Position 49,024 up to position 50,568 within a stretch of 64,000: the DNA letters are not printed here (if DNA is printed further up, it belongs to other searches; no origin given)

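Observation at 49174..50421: Orphan beta-class DNA methyltransferase fused to an HNH nuclease domain, lower-GC gene with no restriction partner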

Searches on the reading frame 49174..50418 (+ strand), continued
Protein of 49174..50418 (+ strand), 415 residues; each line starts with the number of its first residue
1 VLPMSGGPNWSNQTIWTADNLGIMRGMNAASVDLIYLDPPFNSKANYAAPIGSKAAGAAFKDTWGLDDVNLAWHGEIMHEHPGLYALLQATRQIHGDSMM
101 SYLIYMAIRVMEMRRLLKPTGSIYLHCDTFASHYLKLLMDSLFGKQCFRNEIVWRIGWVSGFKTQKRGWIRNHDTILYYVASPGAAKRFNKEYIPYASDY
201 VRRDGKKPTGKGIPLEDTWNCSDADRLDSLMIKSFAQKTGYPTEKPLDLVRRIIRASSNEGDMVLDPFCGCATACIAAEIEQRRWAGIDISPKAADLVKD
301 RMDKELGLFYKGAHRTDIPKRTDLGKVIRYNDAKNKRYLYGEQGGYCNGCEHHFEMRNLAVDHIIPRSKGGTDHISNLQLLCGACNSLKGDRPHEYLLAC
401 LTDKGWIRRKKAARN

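Call 20: search_dna_similar(query=window:49174-50418:+, collection=phages, mode=protein, max_rows=25)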
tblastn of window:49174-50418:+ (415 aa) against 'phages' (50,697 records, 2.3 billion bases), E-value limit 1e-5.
Records with a match: 305; places in all: 317; records where one place covers at least 80% of the query: 3.
Best place of each record, by identity: <60% 305.
By first word of the organism name: Gordonia 39; Synechococcus 31; Staphylococcus 30; Streptomyces 29; Vibrio 23; Flavobacterium 16; Cyanophage 10; Lactococcus 10; Pseudomonas 9; Bacteriophage 8; and 44 more.
By host as written in the record: - 57; Gordonia terrae 3612 32; Staphylococcus aureus 16; Streptomyces lividans JI 1326 15; Synechococcus 10; Lactococcus lactis 10; Flavobacterium sp. LMO6 9; Streptomyces griseus ATCC 10137 7; and 86 more.
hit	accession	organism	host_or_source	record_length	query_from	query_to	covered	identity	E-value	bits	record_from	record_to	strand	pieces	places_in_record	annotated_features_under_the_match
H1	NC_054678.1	Streptomyces phage Yasdnil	Streptomyces griseus ATCC 10137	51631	15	307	71%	39.9%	1e-27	212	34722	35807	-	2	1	48: DNA methyltransferase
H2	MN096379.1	Streptomyces phage Yasdnil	Streptomyces griseus ATCC 10137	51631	15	307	71%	39.9%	1e-27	212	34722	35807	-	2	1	48: DNA methylase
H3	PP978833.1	Streptomyces phage Emaanora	Streptomyces lividans JI 1326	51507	15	307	71%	39.6%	1e-27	210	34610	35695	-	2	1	51: DNA methyltransferase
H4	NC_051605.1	Mycobacterium phage Amgine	Mycobacterium smegmatis mc2 155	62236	15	307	71%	39.2%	4e-26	199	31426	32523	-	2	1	37: methyltransferase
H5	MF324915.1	Mycobacterium phage Amgine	Mycobacterium smegmatis mc2 155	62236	15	307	71%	39.2%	4e-26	199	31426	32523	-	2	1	37: DNA methylase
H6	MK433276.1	Streptomyces phage Asten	Streptomyces griseus ATCC 10137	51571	15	307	67%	41.0%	1e-29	209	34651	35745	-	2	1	48: DNA methylase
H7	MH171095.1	Streptomyces phage Maneekul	Streptomyces xanthochromogenes NRRL ...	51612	15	307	67%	41.0%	1e-29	209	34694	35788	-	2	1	48: DNA methylase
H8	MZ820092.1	Streptomyces phage SarahRose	Streptomyces lividans JI 1326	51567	15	307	67%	41.0%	2e-29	209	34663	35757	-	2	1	48: DNA methylase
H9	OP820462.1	Streptomyces phage TagePhighter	Streptomyces lividans JI 1326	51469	15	307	67%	39.3%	8e-28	206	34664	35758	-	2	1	50: DNA methyltransferase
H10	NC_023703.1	Mycobacterium phage Dori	Mycobacterium smegmatis mc2 155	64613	15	302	66%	38.3%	5e-23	191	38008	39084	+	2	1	42: DNA methyltransferase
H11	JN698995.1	Mycobacterium phage Dori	Mycobacterium smegmatis mc2 155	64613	15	302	66%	38.3%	5e-23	191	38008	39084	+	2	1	42: DNA methylase N-4/N-6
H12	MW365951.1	Streptomyces phage Hippo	Streptomyces lividans JI 1326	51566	15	307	71%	35.5%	5e-51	190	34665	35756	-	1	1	48: methyltransferase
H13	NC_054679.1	Streptomyces phage Werner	Streptomyces lividans JI 1326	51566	15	307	71%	35.5%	5e-51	190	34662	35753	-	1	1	48: DNA methyltransferase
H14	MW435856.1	Streptomyces phage Werner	Streptomyces lividans JI 1326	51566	15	307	71%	35.5%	5e-51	190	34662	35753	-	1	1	48: methyltransferase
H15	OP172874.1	Mycobacterium phage Mask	Mycobacterium smegmatis mc#155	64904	15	302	62%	39.9%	5e-23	191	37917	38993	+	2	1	42: DNA methyltransferase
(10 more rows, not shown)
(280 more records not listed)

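Call 21: search_dna_similar(query=window:49174-50418:+, collection=plasmids, mode=protein, max_rows=25)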
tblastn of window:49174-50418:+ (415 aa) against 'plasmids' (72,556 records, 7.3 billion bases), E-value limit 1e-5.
Records with a match: 360; places in all: 364; records where one place covers at least 80% of the query: 0.
Best place of each record, by identity: <60% 360.
By first word of the organism name: Ralstonia 26; Aeromonas 26; Pantoea 26; Thermus 23; Bacillus 17; Burkholderia 16; Escherichia 15; Enterococcus 12; Azospirillum 12; Salmonella 11; and 79 more.
By predicted mobility (MOB-suite, as given by PLSDB): non-mobilizable 174; conjugative 97; mobilizable 89.
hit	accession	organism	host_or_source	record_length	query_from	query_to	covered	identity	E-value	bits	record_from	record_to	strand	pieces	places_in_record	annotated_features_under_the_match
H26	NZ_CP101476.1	Cellulosimicrobium cellulans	water,poultry farm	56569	10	302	64%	44.7%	3e-25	201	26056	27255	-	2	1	DNA methyltransferase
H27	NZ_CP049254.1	Microbacterium amylolyticum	cell culture,soil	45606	15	307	68%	40.2%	2e-27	206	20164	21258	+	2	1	DNA methyltransferase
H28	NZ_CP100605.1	Bradyrhizobium sp. Ash2021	-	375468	15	302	63%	41.9%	2e-27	208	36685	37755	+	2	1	DNA methyltransferase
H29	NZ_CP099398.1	Rhizobium sp. Pop5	Phaseolus vulgaris,Cell culture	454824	15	308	71%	36.5%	5e-49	186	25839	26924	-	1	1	DNA methyltransferase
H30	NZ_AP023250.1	Mesorhizobium sp. 131-2-5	Lotus japonicus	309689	7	302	71%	35.2%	9e-49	185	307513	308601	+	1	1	site-specific DNA-methyltransferase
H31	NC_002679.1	Mesorhizobium japonicum MAFF 303099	-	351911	7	302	71%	35.2%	9e-49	185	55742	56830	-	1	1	site-specific DNA-methyltransferase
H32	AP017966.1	Candidatus Megaera polyxenophila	-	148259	15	308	71%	34.5%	3e-40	160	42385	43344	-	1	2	adenine specific DNA methylase Mod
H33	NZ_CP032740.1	Enterococcus casseliflavus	Homo sapiens,bile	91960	10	304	71%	34.4%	2e-38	155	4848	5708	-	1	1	site-specific DNA-methyltransferase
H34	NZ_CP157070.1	Nitrosomonas europaea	cell culture,river sludge effuent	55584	10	304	71%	32.1%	1e-28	125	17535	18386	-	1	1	site-specific DNA-methyltransferase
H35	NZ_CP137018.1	Sinorhizobium fredii GR64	Phaseolus vulgaris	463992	31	302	51%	43.6%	3e-22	186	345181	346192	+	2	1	site-specific DNA-methyltransferase | DNA methyltransferase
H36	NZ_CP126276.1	Curtobacterium sp. MCBD17_003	-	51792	9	308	72%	30.3%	4e-26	118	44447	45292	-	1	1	site-specific DNA-methyltransferase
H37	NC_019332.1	Arthrobacter sp. J3.53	heavy aromatic hydrocarbon contaminated ...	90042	24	302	67%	31.7%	4e-26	118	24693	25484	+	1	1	DNA methyltransferase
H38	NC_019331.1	Arthrobacter sp. J3.40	heavy aromatic hydrocarbon contaminated ...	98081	24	302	67%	31.7%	4e-26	118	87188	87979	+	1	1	DNA methyltransferase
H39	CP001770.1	Spirosoma linguale DSM 74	-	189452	10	304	71%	30.0%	6e-30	130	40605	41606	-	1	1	DNA methylase N-4/N-6 domain protein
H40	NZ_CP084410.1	Sphingobium sp. CFD-2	cell culture,soil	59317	32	302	65%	32.6%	5e-28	124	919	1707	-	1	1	none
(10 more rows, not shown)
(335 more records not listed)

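Call 22: search_solved_structures(query=window:49174-50418:+, max_evalue=0.001, show_alignments=2)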
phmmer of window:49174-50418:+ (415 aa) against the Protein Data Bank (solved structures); distinct sequences matched with E-value up to 0.001: 19.
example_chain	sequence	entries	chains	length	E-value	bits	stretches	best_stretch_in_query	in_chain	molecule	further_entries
9c3u_A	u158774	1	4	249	2.4e-16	62.7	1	116-301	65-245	Methyltransferase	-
8urk_A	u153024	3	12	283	3.4e-16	62.2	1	116-302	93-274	Methyltransferase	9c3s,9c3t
1g60_A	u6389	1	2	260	1.5e-12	50.2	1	115-293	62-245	Adenine-specific Methyltransferase MboIIA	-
6pbd_A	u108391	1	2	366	1.1e-10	44.1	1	111-304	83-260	Modification methylase CcrMI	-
2zie_A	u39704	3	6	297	1.2e-09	40.7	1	240-307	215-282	Putative modification methylase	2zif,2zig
5hek_A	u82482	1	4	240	2.1e-08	36.5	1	233-303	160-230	Adenine specific DNA methyltransferase (DpnA)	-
5hfj_A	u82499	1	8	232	3.9e-08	35.7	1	233-301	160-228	Adenine specific DNA methyltransferase (DpnA)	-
1nw8_A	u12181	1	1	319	3.7e-07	32.4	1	97-300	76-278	MODIFICATION METHYLASE RSRI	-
1eg2_A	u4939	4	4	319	3.8e-07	32.4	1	97-299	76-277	MODIFICATION METHYLASE RSRI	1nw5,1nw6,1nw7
8s9m_A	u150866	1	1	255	1.6e-06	30.3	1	239-302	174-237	DNA cytosine-N4 methyltransferase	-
7dsu_A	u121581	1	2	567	1.8e-06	30.2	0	106-149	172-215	Mbo45V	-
8s9n_A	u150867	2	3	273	1.9e-06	30.1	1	239-302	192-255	DNA cytosine-N4 methyltransferase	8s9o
6k0w_B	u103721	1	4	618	2e-06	30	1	5-179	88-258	Adenine specific DNA methyltransferase (Mod)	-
8d2k_A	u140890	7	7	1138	2.2e-06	29.9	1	346-394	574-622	CRISPR-associated endonuclease, Csn1 family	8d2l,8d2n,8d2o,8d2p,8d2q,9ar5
4zcf_A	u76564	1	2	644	0.00011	24.4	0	15-156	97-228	Restriction endonuclease EcoP15I, modification subunit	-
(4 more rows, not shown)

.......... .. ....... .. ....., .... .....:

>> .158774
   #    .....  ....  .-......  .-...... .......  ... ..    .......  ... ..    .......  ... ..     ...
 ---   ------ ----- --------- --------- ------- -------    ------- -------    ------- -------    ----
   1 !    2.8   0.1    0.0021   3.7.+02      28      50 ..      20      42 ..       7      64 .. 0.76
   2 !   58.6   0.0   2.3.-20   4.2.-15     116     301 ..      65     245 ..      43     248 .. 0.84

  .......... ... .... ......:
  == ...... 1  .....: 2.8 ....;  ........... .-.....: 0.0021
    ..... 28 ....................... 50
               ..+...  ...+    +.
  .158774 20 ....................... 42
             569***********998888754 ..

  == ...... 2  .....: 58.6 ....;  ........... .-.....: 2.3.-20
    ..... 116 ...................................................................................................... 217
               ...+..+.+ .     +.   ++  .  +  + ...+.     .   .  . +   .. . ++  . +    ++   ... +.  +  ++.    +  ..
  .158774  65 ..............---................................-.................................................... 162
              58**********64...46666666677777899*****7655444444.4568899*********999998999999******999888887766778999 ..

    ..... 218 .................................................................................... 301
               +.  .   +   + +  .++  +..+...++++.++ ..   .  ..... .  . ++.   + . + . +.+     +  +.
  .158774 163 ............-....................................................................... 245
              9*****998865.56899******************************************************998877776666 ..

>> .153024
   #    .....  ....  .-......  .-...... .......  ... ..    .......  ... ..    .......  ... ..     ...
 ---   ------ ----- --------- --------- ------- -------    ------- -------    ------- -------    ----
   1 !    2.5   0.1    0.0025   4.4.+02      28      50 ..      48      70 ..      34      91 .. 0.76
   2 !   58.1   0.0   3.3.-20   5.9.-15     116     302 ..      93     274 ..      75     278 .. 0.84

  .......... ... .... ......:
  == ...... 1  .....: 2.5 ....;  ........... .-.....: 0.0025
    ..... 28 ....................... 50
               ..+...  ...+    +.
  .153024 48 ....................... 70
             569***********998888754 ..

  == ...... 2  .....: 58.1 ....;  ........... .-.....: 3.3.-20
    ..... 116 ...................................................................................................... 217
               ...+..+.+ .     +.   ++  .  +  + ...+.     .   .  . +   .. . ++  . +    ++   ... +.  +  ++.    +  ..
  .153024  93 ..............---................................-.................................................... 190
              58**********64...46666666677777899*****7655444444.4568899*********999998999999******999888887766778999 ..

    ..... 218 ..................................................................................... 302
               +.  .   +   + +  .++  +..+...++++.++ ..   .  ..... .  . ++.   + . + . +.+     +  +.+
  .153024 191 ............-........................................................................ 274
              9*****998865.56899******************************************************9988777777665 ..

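Call 26: find_related_loci(query=A1, collection=genome_contigs, flank=10000)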
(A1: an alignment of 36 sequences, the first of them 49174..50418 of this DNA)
Query A1 (415 aa) in genome_contigs; peptide patterns used: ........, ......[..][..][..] (x = any residue, [..] = any of these).
599 stretches matched a pattern (row limit reached: there are more); 591 encode a relative of the query (tblastn E <= 1e-3); the best 80 are kept; 80 distinct loci.
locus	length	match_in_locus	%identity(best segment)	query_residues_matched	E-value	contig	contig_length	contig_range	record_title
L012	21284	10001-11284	67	5-413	0e+0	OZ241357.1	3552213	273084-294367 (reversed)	MAG: Alphaproteobacteria bacterium isolate 88d555cd-2633-4b86-a1be-1e9adaae3909 genome assembly, chromosome: 1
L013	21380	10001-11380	64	6-413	2e-175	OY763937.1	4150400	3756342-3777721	MAG: Alphaproteobacteria bacterium isolate 94459814-87f5-4eb9-ae2d-17e88b2d30f0 genome assembly, chromosome: 1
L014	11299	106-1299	65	20-413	1e-173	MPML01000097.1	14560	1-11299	MAG: Caldilineaceae bacterium bin5 NODE_5000_length_14560_cov_15.6439_ID_9999, whole genome shotgun sequence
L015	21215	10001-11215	64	9-411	3e-173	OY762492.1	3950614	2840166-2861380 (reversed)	MAG: Candidatus Poribacteria bacterium isolate 99769213-57d3-4dda-a27c-563ac69bc0fb genome assembly, chromosome: 1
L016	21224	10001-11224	62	9-411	4e-162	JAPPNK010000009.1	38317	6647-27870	MAG: Candidatus Poribacteria bacterium isolate RHO3_bin_6 NODE_2106_length_38317_cov_146.292510, whole genome shotgun se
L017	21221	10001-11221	58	9-401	8e-159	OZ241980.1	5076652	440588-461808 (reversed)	MAG: Candidatus Poribacteria bacterium isolate addb8a48-e40a-4d5d-92e9-c4632a5e54a8 genome assembly, chromosome: 1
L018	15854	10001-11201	71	1-402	1e-165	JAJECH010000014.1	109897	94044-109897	MAG: Pseudomonadales bacterium isolate jk18xAbins.10 k141_1059977, whole genome shotgun sequence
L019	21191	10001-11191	59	6-401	2e-148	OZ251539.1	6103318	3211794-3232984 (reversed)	MAG: Alphaproteobacteria bacterium isolate efdf64b3-afa9-4fb8-9792-56cfcde380f9 genome assembly, chromosome: 1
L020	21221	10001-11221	55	8-402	5e-147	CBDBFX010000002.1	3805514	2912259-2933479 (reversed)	MAG: Arenicellales bacterium isolate c4146e73-4be1-4a34-b31a-2fb090582083 genome assembly, contig: contig_2, whole genom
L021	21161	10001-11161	58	7-401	2e-146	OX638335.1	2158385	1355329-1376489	MAG: uncultured Gammaproteobacteria bacterium isolate 6ddc5bf2-6eff-4202-ab2d-3bc5a555a517 genome assembly, chromosome:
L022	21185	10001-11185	56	9-401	1e-142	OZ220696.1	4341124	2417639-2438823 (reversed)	MAG: Gammaproteobacteria bacterium isolate 0e11e2d6-1b48-4829-982c-b9eef2b3ec67 genome assembly, chromosome: 1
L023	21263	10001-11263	54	4-408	5e-141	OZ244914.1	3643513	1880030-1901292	MAG: Candidatus Poriferihabitaceae bacterium isolate 8e9395de-477f-4dba-9d53-b46ec0a52cc6 genome assembly, chromosome: 1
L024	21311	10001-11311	53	8-397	4e-141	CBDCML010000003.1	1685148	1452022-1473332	MAG: Opitutales bacterium isolate e0fc1690-48a8-4d2d-90c6-43be15898d10 genome assembly, contig: contig_3, whole genome s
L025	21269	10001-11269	54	3-401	7e-141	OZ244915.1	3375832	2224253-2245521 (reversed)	MAG: Paracoccaceae bacterium isolate 35235c0e-462a-4969-8d08-976f402ca879 genome assembly, chromosome: 1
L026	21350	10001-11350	51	9-401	3e-140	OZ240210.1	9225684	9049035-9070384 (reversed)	MAG: Candidatus Marinacidobacterales bacterium isolate 0d31ad60-220b-4e30-b965-f5e03541a285 genome assembly, chromosome:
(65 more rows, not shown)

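Call 66: predict_structure(alignment_id=A1)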
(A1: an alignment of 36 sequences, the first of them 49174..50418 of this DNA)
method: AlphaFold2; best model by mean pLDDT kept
length: 415 residues; sequences in the alignment: 36
mean_pLDDT: 71.4   pTM: 0.73
mean pLDDT of the five models: 71.4, 67.2, 67.1, 63.9, 62.6
residues with pLDDT >= 90: 110; 70-90: 132; 50-70: 65; < 50: 108
segments of 3 or more residues with pLDDT < 50: 1-4, 42-46, 48-61, 160-164, 222-237, 339-348, 352-381, 388-390, 392-405, 413-415
pLDDT, mean of each block of 10 residues (from residue 1): 60 91 89 89 47 40 56 73 89 79 86 94 86 91 95 69 53 85 91 85 86 78 42 45 74 93 91 92 92 86 89 89 67 56 47 45 39 40 49 43 49 48
secondary structure, 60 per line:
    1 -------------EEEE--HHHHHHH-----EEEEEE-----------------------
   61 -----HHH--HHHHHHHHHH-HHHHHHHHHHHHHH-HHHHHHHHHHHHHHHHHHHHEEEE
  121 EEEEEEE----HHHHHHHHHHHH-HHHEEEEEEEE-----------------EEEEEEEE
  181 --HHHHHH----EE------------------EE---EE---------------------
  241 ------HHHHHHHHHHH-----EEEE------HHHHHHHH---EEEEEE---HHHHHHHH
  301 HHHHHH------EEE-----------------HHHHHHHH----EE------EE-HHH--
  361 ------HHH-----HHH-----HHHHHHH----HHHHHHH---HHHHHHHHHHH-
elements in order: E14-17 H20-26 E32-37 H71-80 H82-95 H97-116 E117-127 H132-143 E148-155 E173-180 H183-188 H247-257 E263-266 H273-280 E284-289 H293-306 E313-315 H333-340 H383-389 H394-400 H404-414
